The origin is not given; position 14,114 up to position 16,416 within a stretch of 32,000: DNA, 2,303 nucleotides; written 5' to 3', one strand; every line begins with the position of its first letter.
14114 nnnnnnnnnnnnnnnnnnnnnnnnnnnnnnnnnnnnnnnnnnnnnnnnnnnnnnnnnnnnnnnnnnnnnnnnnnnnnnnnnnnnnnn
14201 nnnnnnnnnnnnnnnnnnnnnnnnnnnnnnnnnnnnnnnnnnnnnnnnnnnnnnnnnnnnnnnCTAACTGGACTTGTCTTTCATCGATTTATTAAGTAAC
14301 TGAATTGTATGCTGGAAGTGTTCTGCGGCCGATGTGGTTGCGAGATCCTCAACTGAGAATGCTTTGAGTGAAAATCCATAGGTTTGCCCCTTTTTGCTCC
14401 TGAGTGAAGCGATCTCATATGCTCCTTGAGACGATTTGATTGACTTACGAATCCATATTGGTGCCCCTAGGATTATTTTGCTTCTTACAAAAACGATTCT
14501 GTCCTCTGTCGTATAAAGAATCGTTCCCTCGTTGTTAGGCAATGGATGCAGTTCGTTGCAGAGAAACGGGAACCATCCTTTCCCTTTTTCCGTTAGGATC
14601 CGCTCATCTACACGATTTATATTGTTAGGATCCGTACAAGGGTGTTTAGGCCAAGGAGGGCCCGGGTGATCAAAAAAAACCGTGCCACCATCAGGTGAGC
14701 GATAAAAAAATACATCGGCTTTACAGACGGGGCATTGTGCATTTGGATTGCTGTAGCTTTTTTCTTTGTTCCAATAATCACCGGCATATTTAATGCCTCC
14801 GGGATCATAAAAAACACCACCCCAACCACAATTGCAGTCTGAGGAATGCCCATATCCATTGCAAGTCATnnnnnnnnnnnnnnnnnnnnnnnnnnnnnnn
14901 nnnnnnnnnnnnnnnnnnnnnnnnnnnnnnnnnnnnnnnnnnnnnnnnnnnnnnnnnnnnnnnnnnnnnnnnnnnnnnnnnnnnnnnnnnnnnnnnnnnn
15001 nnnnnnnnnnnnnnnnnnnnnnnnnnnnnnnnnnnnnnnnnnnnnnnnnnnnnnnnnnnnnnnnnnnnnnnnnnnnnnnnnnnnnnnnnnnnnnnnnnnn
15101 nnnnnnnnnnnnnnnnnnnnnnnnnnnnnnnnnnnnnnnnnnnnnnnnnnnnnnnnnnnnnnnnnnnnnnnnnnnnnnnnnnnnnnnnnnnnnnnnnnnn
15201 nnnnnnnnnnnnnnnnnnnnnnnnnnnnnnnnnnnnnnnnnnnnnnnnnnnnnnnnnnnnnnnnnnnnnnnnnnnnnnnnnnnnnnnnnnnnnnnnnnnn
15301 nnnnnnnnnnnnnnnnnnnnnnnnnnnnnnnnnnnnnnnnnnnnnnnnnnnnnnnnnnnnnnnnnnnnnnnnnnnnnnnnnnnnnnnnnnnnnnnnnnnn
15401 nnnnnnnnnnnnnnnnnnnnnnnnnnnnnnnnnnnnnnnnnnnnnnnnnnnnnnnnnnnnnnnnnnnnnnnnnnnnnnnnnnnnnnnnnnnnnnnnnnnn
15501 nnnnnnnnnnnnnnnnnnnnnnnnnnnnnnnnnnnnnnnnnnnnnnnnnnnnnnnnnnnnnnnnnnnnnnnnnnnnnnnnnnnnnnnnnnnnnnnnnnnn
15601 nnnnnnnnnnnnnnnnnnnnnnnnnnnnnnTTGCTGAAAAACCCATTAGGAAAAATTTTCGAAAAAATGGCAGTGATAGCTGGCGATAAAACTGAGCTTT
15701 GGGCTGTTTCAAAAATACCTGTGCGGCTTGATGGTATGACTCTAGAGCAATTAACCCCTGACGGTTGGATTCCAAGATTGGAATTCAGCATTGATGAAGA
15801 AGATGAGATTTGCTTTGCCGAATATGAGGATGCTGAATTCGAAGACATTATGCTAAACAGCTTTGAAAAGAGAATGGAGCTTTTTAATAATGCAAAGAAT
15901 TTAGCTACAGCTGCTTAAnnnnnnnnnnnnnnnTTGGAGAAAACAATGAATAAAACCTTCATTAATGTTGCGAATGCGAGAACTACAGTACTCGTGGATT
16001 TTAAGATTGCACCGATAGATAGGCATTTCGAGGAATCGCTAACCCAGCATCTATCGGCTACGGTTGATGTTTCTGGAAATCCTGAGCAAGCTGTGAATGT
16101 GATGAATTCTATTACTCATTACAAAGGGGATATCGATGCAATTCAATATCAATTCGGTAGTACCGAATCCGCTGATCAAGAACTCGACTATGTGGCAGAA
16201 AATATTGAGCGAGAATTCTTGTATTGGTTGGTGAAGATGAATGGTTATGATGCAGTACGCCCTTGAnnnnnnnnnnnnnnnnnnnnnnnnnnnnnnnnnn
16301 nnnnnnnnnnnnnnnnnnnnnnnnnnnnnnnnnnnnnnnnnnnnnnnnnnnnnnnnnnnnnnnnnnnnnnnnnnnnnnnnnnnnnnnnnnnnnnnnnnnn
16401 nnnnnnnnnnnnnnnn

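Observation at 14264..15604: Caspase-like protein that keeps the catalytic-Cys half (DCCHSG) but has no His half, paired with a Cys-rich zinc-ribbon-like protein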

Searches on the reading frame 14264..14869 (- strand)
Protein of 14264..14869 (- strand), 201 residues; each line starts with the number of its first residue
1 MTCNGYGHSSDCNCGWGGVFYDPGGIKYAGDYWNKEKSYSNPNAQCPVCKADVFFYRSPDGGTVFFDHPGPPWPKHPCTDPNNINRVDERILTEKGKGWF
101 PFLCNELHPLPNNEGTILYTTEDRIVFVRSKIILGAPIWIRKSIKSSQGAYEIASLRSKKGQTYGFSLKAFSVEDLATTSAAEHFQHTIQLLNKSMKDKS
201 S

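Call 6: search_protein_families(library=pfam, proteins=[window:14264-14869:-], max_evalue=0.1)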
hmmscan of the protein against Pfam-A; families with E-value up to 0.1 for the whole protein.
window:14264-14869:- (201 aa): 1 family
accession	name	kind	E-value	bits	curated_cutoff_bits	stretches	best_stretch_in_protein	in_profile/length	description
PF06170.17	DUF983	-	0.066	14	22.6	0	38-65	3-30/85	Protein of unknown function (DUF983)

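Call 7: search_protein_families(library=padloc, proteins=[window:14264-14869:-], max_evalue=0.1)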
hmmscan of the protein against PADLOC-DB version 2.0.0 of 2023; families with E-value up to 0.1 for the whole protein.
window:14264-14869:- (201 aa): 0 families

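Call 13: find_homologous_proteins(query=window:14264-14869:-)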
Query window:14264-14869:- (201 aa): 170 proteins with E <= 0.001 among 199 candidates; the best 120 are listed.
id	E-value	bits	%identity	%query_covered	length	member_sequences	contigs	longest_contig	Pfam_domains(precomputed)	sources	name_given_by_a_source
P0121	3.1e-117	408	84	99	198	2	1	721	-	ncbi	-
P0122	1.8e-110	386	78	100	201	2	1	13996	-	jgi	jgi:hypothetical protein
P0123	1.4e-108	380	78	99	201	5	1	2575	-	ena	-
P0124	1.4e-57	213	48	99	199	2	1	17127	-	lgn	-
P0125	3.1e-56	209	48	99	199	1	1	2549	-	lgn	-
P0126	6.2e-55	204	47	97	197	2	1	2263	-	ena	-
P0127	2.8e-50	189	47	88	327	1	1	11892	-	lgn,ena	-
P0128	3.0e-50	189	47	88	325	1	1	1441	-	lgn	-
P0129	3.4e-49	186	43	97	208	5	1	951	-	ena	-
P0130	5.7e-49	185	49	88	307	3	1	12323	-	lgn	-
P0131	4.2e-48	182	42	96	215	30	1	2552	-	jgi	jgi:hypothetical protein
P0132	7.7e-48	181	45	96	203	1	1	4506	-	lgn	-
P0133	2.6e-46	176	43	96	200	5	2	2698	-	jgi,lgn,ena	jgi:hypothetical protein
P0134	3.0e-46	176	42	99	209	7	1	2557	-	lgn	-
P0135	5.6e-46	175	47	85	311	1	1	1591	-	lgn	-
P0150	2.6e-35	140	39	96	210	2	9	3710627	-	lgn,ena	-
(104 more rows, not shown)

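Call 16: find_encoding_contigs(protein=P0122, flank=6000, max_places=3)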
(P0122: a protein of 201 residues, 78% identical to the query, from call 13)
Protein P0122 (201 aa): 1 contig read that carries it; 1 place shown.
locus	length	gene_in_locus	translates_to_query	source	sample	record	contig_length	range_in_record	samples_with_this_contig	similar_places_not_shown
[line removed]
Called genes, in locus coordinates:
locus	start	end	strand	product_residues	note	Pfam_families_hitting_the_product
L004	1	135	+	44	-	?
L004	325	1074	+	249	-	-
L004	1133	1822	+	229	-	-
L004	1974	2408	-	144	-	-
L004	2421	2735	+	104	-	-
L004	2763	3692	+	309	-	PF28530:DUF8426, PF01939:NucS_C (weak)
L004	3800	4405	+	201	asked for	-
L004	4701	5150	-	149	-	PF04664:OGFr_N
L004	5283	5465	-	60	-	-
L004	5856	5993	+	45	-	-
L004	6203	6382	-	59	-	PF13986:DUF4224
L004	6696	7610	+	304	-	PF00027:cNMP_binding, PF13545:HTH_Crp_2, PF00325:Crp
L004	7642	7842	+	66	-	-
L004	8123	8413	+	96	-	PF01909:NTP_transf_2, PF18765:Polbeta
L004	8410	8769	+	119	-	PF01934:HepT-like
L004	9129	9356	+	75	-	PF01206:TusA (weak)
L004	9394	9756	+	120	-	PF02635:DsrE, PF13686:DrsE_2 (faint)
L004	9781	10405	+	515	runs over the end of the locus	PF01717:Meth_synt_2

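Call 31: find_encoding_contigs(protein=P0124, flank=4000, max_places=2)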
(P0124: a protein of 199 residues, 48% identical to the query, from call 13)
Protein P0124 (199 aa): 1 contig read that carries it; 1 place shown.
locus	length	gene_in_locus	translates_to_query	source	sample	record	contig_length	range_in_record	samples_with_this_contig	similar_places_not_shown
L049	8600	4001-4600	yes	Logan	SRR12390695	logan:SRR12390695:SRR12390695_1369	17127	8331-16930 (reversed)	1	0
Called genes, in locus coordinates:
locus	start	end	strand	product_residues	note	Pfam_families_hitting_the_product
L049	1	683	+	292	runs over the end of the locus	?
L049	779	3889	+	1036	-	PF04313:HSDR_N, PF04851:ResIII, PF18766:SWI2_SNF2, PF22679:T1R_D3-like, PF11867:T1RH-like_C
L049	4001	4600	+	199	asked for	-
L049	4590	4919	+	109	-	PF26395:E2-CBASS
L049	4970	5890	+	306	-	PF18159:S_4TM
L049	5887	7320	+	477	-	PF18144:SMODS, PF21654:DncV-like_NTFase (weak), PF18134:AGS_C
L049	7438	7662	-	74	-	PF04014:MazE_antitoxin (faint)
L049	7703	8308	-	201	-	-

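Call 32: find_encoding_contigs(protein=P0150, flank=4000, max_places=3)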
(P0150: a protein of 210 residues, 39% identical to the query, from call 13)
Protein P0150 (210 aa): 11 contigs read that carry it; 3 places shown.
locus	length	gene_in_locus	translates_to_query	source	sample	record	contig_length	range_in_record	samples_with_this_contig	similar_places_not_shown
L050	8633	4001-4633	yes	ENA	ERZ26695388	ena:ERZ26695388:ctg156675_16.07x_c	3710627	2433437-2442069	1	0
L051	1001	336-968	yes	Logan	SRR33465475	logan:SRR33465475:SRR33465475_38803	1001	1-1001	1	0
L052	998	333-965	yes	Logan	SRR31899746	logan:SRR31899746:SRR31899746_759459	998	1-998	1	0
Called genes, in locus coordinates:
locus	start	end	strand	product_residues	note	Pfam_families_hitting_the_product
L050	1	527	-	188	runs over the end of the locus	PF03449:GreA_GreB_N, PF01272:GreA_GreB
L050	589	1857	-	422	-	PF01479:S4, PF00849:PseudoU_synth_2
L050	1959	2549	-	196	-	PF04079:SMC_ScpB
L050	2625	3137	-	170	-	PF13508:Acetyltransf_7 (faint), PF13302:Acetyltransf_3 (weak), PF00583:Acetyltransf_1 (weak)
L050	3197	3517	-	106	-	PF02694:UPF0060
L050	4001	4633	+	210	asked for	-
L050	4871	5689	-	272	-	PF02616:SMC_ScpA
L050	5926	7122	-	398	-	PF00579:tRNA-synt_1b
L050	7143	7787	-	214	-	PF02163:Peptidase_M50 (weak)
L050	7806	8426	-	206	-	PF01300:Sua5_yciO_yrdC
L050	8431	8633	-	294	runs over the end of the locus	PF02811:PHP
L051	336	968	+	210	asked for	-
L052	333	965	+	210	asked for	-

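Call 33: find_encoding_contigs(protein=P0127, flank=4000, max_places=2)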
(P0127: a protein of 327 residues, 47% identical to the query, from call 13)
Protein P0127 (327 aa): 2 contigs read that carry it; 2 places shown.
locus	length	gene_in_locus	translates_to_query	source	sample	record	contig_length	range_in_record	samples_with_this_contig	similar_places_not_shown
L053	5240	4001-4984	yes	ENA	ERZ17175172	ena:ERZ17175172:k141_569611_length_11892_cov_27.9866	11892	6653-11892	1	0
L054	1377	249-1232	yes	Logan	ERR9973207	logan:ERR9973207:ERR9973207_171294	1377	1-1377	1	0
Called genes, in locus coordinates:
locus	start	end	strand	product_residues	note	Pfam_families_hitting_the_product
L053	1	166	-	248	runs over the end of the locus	-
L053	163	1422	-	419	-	PF01420:Methylase_S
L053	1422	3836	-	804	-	PF12161:HsdM_N, PF02384:N6_Mtase, PF07669:Eco57I (weak)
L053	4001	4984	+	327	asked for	-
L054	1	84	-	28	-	?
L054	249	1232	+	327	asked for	-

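Call 35: search_solved_structures(query=window:14264-14869:-, max_evalue=1, show_alignments=1)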
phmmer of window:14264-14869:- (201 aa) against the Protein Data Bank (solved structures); distinct sequences matched with E-value up to 1: 0.

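Call 36: search_protein_families(library=ncbifam, proteins=[window:14264-14869:-], max_evalue=0.01)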
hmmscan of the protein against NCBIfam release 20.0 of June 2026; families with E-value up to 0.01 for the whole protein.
window:14264-14869:- (201 aa): 0 families

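Call 44: search_protein_families(library=phrogs, proteins=[window:14264-14869:-], max_evalue=0.01)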
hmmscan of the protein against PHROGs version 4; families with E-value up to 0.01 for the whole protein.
window:14264-14869:- (201 aa): 0 families

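Call 47: predict_structure(alignment_id=A2)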
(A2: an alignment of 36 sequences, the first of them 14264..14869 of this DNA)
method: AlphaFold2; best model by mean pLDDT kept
length: 201 residues; sequences in the alignment: 36
mean_pLDDT: 80.2   pTM: 0.74
mean pLDDT of the five models: 80.2, 79.1, 78.4, 78.2, 77.4
residues with pLDDT >= 90: 65; 70-90: 93; 50-70: 28; < 50: 15
segments of 3 or more residues with pLDDT < 50: 1-5, 17-21
pLDDT, mean of each block of 10 residues (from residue 1): 46 48 61 91 88 88 86 84 65 79 94 94 91 91 71 90 88 82 86 84 67
secondary structure, 60 per line:
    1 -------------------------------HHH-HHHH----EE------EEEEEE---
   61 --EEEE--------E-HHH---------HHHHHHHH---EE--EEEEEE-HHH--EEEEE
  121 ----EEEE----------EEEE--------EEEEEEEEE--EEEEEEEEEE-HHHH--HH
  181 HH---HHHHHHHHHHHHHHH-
elements in order: H36-39 E52-57 E63-66 H89-96 E104-109 E116-120 E125-128 E139-142 E151-159 E162-171 H173-176 H179-182 H186-200

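Call 51: fold_search(model_id=the predicted structure, library=pdb)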
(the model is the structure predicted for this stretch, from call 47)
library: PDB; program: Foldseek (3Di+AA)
matches with E <= 10: 797; with E <= 0.001: 0
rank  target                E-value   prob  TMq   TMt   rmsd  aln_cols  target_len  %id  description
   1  3q63_F                1.8e-01  0.14  0.16  0.21  14.4       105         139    8  X-ray crystal structure of protein MLL2253 from Mesorhizobium loti, Northeast Structural Genomics Consortium Target Ml (released 2011-01-12)
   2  5ldj_A                1.8e-01  0.05  0.14  0.16  14.7       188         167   10  Crystal structure of E.coli LigT complexed with phosphate (released 2017-01-18)
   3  2pqa_C                2.0e-01  0.07  0.13  0.16  12.3       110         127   16  Crystal Structure of Full-length Human RPA 14/32 Heterodimer (released 2007-11-13)
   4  6st9_A                2.1e-01  0.13  0.15  0.17  15.4       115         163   10  Crystal structure of the strawberry pathogenesis-related 10 (PR-10) Fra a 1.02 protein, D48R mutant (released 2019-12-18)
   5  5ldi_B                2.1e-01  0.06  0.15  0.17  13.9       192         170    9  Crystal structure of E.coli LigT in apo form (released 2017-01-18)
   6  3sao_A                2.3e-01  0.10  0.15  0.19  15.9       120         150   13  The Siderocalin Ex-FABP functions through dual ligand specificities (released 2011-12-28)
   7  2pqa_A                2.3e-01  0.08  0.13  0.16  13.2       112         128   15  Crystal Structure of Full-length Human RPA 14/32 Heterodimer (released 2007-11-13)
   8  6awv_B                2.4e-01  0.08  0.15  0.17  14.6       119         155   10  Ara h 8.01 in complex with epicatechin (released 2018-09-12)
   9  1l1o_B                2.9e-01  0.06  0.12  0.16  13.0       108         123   15  Structure of the human Replication Protein A (RPA) trimerization core (released 2002-06-05)
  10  5ldm_A                2.9e-01  0.03  0.12  0.14  15.6       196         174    9  Crystal structure of E.coli LigT complexed with 2'-AMP (released 2017-01-18)
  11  7p2p_C                3.1e-01  0.13  0.17  0.18  11.4       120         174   12  Human Signal Peptidase Complex Paralog A (SPC-A) (released 2021-10-06)
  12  8ceo_l                3.1e-01  0.03  0.12  0.07  16.8       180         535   13  Yeast RNA polymerase II transcription pre-initiation complex with core Mediator and the +1 nucleosome (released 2023-03-08)
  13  4c94_D                3.3e-01  0.11  0.16  0.19  14.2       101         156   11  Crystal Structure of the Strawberry Pathogenesis-Related 10 (PR-10) Fra a 3 protein in complex with Catechin (released 2013-10-16)
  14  4c9c_A                3.3e-01  0.09  0.15  0.18  16.3       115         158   13  Crystal Structure of the Strawberry Pathogenesis-Related 10 (PR-10) Fra a 1E protein (Form A) (released 2013-10-16)
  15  7csp_B                3.3e-01  0.08  0.17  0.09  13.9       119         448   16  Structure of Ephexin4 IDPSH (released 2021-02-24)
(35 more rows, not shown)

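Call 71: fold_search(model_id=the predicted structure, library=viral)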
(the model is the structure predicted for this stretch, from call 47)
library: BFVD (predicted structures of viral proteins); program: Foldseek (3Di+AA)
matches with E <= 10: 856; with E <= 0.001: 0
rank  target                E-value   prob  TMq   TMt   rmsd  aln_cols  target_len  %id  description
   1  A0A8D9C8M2            6.1e-02  0.20  0.16  0.16  13.3       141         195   11  Uncharacterized protein [uncultured marine phage]
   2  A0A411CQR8            9.4e-02  0.10  0.13  0.19  18.0       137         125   11  Uncharacterized protein [Arthrobacter phage Sonali]
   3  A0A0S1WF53            1.1e-01  0.08  0.14  0.13  15.3       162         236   12  (no name in the UniProt tables at hand)
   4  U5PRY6                1.3e-01  0.10  0.14  0.16  11.8       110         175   11  DUF7448 domain-containing protein [Bacillus phage BigBertha]
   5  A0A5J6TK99            1.6e-01  0.09  0.14  0.19  16.5       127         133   12  (no name in the UniProt tables at hand)
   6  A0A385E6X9            1.9e-01  0.10  0.18  0.20  14.3       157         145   10  (no name in the UniProt tables at hand)
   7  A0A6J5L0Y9            2.4e-01  0.12  0.13  0.22  11.6       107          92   12  Uncharacterized protein [uncultured Caudovirales phage]
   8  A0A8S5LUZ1            2.4e-01  0.06  0.12  0.12  16.9       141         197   13  Uncharacterized protein [Siphoviridae sp. ctRg61]
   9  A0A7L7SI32            2.5e-01  0.09  0.14  0.22  17.2       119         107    9  Uncharacterized protein [Gordonia phage Clown]
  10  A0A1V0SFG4            2.5e-01  0.07  0.11  0.16  13.9       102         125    9  DUF7448 domain-containing protein [Hokovirus HKV1]
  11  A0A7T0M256            2.7e-01  0.21  0.14  0.28  11.4        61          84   15  (no name in the UniProt tables at hand)
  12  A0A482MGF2            2.9e-01  0.04  0.14  0.10  16.2       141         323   13  Uncharacterized protein [Serratia phage Serbin]
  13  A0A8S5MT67            3.1e-01  0.05  0.12  0.06  13.3       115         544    9  Hydrolase [Siphoviridae sp. ct0Xn2]
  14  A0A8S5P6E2            3.7e-01  0.07  0.17  0.22  18.9       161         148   10  Uncharacterized protein [Siphoviridae sp. ctiam3]
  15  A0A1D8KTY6            3.7e-01  0.05  0.13  0.19  20.8       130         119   12  Uncharacterized protein [Synechococcus phage S-CAM7]
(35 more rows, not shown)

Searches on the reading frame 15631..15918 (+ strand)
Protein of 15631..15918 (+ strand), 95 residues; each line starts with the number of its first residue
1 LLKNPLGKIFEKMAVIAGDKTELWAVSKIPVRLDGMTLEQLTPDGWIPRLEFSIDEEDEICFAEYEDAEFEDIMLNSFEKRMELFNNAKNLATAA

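Call 6: search_protein_families(library=pfam, proteins=[window:15631-15918:+], max_evalue=0.1)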
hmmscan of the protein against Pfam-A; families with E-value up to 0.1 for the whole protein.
window:15631-15918:+ (95 aa): 0 families

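Call 7: search_protein_families(library=padloc, proteins=[window:15631-15918:+], max_evalue=0.1)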
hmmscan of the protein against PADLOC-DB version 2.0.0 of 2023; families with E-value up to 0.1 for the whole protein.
window:15631-15918:+ (95 aa): 0 families

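Call 36: search_protein_families(library=ncbifam, proteins=[window:15631-15918:+], max_evalue=0.01)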
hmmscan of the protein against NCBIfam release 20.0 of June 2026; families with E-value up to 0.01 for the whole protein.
window:15631-15918:+ (95 aa): 0 families

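Call 44: search_protein_families(library=phrogs, proteins=[window:15631-15918:+], max_evalue=0.01)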
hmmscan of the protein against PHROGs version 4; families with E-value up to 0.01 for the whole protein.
window:15631-15918:+ (95 aa): 0 families

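Call 61: find_homologous_proteins(query=window:15667-15915:+, max_evalue=0.01)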
Query seq(83 aa) (83 aa): 1 proteins with E <= 0.01 among 1 candidates.
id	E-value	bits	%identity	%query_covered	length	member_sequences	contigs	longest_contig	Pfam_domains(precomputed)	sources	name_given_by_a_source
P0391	5.6e-48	178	100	100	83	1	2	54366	-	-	-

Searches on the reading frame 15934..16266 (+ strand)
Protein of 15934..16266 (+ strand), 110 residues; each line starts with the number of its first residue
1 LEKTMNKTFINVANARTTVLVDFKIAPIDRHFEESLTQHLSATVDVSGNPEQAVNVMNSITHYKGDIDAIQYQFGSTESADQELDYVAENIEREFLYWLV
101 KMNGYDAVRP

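Call 6: search_protein_families(library=pfam, proteins=[window:15934-16266:+], max_evalue=0.1)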
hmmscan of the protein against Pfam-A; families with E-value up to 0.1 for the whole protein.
window:15934-16266:+ (110 aa): 3 families
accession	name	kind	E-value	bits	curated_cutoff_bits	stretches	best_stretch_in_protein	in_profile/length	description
PF25263.1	DUF7863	-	0.037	14.1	25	1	42-100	10-69/169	Domain of unknown function (DUF7863)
PF11949.14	DUF3466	-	0.061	12.2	25.1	1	37-97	119-179/609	Protein of unknown function (DUF3466)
PF16830.10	NBD94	-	0.075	14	25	0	20-73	36-87/91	Nucleotide-Binding Domain 94 of RH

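Call 7: search_protein_families(library=padloc, proteins=[window:15934-16266:+], max_evalue=0.1)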
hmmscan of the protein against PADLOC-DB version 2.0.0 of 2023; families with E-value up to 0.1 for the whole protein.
window:15934-16266:+ (110 aa): 0 families

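Call 36: search_protein_families(library=ncbifam, proteins=[window:15934-16266:+], max_evalue=0.01)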
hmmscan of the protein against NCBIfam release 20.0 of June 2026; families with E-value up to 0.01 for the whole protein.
window:15934-16266:+ (110 aa): 0 families

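Call 44: search_protein_families(library=phrogs, proteins=[window:15934-16266:+], max_evalue=0.01)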
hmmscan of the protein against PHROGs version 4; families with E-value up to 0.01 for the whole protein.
window:15934-16266:+ (110 aa): 0 families

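Call 45: search_dna_similar(query=window:15934-16266:+, collection=plasmids, mode=protein, max_evalue=0.001, max_rows=10)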
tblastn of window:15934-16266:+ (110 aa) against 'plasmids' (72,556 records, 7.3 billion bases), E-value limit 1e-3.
No match.
